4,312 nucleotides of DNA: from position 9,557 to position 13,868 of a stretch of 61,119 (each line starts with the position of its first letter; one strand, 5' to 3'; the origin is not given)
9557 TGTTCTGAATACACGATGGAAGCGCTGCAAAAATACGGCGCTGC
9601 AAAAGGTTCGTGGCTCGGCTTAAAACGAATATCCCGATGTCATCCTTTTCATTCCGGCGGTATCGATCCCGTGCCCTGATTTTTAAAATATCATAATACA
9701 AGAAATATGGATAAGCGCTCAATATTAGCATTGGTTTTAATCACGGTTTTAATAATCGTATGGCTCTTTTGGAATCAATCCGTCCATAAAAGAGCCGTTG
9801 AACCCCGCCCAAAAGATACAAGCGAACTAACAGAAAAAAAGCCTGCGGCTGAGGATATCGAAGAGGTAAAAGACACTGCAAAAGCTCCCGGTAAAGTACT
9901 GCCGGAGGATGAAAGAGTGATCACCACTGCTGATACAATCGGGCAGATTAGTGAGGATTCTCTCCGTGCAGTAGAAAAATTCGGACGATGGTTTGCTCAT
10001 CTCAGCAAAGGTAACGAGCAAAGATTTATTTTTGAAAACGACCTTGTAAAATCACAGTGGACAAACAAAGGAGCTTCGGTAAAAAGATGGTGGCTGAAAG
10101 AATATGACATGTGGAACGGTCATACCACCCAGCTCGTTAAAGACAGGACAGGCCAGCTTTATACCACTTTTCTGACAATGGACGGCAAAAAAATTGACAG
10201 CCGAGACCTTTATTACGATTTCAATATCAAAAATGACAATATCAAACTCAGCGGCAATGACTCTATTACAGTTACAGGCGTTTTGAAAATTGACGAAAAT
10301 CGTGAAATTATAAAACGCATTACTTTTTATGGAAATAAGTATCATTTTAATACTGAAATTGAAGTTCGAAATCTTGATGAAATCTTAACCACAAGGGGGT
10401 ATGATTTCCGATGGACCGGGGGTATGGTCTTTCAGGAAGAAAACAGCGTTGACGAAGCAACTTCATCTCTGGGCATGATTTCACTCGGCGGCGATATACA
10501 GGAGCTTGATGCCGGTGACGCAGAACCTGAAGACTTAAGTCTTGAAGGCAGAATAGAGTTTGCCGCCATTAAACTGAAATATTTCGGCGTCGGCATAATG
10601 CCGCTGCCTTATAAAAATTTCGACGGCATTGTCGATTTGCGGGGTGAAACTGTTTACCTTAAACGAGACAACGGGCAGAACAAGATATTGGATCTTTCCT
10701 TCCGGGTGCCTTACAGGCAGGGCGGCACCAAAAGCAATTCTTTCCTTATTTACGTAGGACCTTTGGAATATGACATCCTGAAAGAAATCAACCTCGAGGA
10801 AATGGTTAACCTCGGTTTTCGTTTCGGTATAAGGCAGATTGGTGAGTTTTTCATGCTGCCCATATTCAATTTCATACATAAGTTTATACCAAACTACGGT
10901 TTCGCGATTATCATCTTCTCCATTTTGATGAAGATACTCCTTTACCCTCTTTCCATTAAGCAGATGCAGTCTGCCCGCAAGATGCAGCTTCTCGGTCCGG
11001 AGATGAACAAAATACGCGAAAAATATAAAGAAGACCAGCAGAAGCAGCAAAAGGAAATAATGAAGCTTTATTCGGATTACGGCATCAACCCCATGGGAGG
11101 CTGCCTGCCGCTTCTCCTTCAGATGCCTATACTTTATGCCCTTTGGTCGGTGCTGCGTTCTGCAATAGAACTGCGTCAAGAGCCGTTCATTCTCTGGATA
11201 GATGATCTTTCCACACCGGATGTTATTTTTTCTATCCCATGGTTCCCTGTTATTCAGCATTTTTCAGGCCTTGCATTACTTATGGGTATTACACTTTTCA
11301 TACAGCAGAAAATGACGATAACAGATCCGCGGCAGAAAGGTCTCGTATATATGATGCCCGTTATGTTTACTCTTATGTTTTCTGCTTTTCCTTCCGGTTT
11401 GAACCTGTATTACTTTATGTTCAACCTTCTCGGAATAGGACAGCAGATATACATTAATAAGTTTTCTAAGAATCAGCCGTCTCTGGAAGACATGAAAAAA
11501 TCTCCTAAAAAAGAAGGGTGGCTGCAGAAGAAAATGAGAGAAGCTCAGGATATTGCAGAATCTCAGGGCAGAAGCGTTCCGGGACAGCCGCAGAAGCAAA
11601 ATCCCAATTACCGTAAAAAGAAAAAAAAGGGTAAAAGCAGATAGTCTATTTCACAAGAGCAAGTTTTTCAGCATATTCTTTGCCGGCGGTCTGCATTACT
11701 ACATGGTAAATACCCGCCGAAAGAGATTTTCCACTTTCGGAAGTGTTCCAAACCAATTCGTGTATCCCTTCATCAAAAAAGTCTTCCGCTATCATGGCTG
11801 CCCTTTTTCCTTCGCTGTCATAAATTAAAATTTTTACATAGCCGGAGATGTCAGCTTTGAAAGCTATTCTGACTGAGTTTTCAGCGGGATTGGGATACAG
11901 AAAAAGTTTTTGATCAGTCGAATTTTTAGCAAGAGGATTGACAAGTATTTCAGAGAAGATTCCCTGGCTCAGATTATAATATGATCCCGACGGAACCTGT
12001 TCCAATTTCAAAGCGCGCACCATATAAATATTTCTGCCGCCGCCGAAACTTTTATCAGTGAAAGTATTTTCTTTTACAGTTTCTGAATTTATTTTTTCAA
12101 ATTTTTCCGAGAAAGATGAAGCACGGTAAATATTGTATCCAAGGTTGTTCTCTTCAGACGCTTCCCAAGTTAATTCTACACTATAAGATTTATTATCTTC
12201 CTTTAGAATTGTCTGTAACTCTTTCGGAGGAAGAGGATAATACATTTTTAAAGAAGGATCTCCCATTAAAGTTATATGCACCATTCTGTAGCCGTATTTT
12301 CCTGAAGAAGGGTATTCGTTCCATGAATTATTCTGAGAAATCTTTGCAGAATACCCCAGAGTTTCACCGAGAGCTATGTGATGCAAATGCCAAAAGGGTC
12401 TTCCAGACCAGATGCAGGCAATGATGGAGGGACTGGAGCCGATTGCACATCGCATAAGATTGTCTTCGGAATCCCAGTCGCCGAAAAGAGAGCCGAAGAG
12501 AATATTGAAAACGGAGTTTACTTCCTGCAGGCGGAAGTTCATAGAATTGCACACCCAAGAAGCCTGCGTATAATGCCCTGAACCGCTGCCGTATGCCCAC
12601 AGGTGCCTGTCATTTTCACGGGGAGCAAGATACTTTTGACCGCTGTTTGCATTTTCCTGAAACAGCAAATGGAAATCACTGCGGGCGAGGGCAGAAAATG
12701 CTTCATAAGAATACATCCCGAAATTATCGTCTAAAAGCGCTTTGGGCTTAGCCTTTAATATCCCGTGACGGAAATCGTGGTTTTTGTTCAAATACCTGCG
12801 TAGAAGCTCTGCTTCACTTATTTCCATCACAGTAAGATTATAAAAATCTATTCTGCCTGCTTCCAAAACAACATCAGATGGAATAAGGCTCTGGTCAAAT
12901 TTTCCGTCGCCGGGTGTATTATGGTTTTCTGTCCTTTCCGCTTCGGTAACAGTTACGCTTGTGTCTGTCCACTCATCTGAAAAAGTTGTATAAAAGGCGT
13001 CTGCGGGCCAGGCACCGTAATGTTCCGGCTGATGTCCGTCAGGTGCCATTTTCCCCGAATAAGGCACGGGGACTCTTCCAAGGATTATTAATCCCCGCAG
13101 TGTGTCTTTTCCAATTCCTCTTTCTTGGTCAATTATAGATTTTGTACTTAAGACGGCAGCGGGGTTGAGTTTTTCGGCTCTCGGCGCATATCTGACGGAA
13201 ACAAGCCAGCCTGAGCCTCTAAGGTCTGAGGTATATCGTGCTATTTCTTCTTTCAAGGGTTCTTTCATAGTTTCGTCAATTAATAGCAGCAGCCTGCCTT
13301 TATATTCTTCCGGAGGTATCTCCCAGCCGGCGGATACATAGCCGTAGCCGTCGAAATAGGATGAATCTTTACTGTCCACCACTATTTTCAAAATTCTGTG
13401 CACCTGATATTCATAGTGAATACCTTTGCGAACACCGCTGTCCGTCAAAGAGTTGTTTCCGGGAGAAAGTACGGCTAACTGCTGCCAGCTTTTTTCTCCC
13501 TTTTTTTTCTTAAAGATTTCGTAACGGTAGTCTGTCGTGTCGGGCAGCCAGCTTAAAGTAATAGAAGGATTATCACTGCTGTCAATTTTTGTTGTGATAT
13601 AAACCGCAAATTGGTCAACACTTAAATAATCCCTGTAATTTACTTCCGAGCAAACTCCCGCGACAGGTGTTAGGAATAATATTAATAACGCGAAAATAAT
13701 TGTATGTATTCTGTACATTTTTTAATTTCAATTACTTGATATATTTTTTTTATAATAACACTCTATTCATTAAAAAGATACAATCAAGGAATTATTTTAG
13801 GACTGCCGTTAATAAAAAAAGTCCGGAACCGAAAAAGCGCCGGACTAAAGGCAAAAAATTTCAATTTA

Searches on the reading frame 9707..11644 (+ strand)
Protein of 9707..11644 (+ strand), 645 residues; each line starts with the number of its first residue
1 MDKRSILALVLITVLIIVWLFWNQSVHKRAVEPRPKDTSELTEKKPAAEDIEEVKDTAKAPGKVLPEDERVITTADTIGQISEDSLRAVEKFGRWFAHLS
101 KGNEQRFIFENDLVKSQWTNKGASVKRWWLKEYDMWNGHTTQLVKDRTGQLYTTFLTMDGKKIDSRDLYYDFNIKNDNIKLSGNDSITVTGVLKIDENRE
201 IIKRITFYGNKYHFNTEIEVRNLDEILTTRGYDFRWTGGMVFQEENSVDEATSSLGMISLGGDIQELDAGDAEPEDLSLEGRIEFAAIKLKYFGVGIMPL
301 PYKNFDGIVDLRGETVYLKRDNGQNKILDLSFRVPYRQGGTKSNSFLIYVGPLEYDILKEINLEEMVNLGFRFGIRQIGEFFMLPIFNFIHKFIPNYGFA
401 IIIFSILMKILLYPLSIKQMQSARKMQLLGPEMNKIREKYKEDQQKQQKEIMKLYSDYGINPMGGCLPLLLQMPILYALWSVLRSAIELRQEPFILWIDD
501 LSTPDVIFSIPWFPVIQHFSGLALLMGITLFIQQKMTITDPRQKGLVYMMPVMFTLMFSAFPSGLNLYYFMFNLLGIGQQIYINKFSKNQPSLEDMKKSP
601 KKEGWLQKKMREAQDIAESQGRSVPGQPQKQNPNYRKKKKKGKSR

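Call 19: search_protein_families(library=pfam, max_evalue=0.0001, proteins=[window:9707-11644:+])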
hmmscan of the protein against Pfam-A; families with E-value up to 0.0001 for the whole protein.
window:9707-11644:+ (645 aa): 2 families
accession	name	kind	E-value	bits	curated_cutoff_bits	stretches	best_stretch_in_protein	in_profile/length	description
PF02096.25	60KD_IMP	-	3e-60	203.3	35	1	397-585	1-163/163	60Kd inner membrane protein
PF14849.12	YidC_periplas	-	4.7e-16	60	24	1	109-375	4-276/283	YidC periplasmic domain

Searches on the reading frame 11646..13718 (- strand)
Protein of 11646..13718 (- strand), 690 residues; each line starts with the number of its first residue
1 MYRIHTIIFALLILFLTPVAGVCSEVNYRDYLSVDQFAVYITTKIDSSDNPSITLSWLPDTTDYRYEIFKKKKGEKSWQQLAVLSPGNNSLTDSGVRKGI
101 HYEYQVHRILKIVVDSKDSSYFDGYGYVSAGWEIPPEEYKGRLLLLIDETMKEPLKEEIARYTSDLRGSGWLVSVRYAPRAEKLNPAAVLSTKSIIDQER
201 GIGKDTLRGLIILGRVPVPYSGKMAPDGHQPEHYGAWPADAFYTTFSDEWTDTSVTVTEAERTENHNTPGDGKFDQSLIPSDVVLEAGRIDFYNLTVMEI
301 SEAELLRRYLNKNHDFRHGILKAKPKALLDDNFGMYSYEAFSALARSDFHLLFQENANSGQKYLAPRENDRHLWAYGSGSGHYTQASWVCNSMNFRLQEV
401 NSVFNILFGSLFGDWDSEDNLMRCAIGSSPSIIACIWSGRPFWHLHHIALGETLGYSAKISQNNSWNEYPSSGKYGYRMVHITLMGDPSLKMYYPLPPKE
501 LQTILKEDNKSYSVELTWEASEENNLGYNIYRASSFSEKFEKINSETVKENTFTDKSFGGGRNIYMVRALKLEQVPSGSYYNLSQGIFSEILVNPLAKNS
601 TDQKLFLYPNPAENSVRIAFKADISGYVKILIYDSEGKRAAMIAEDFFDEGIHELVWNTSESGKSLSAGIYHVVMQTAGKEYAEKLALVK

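Call 19: search_protein_families(library=pfam, max_evalue=0.0001, proteins=[window:11646-13718:-])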
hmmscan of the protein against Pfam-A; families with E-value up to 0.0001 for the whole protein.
window:11646-13718:- (690 aa): 1 family
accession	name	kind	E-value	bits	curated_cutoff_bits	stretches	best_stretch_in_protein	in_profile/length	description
PF18962.6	Por_Secre_tail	-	7.9e-07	29.7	27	1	607-686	1-73/75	Secretion system C-terminal sorting domain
